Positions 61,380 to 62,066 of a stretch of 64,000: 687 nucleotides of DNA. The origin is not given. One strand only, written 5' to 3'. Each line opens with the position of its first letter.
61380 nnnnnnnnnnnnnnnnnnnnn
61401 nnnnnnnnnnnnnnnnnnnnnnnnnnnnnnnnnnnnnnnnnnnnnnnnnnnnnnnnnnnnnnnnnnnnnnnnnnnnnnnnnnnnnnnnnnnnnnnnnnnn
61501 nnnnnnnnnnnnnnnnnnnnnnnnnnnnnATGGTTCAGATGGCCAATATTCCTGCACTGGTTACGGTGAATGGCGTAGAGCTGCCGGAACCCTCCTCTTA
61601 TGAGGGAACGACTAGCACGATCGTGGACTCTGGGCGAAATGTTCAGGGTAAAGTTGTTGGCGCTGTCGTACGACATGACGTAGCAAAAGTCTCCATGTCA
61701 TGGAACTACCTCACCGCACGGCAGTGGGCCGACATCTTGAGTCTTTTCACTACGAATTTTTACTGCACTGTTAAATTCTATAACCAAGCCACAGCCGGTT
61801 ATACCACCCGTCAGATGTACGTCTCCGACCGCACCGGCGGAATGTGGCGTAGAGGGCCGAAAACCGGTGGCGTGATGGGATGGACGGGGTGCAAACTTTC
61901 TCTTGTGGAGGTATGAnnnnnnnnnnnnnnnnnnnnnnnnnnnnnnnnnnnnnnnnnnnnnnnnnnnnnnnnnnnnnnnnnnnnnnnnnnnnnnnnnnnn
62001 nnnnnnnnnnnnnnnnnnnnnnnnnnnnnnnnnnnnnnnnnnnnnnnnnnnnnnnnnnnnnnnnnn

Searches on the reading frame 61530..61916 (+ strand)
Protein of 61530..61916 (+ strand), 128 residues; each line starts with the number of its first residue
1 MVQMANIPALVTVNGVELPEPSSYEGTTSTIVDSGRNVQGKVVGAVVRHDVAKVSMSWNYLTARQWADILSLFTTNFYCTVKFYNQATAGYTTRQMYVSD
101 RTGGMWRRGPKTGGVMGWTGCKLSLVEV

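Call 62: search_protein_families(library=phrogs, proteins=[window:61530-61916:+], max_evalue=0.001)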
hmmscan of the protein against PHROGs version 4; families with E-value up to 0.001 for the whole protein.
window:61530-61916:+ (128 aa): 1 family
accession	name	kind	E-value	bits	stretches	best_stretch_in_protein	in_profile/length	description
phrog_1194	-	unknown function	1.6e-23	83.9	1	9-128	4-125/125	-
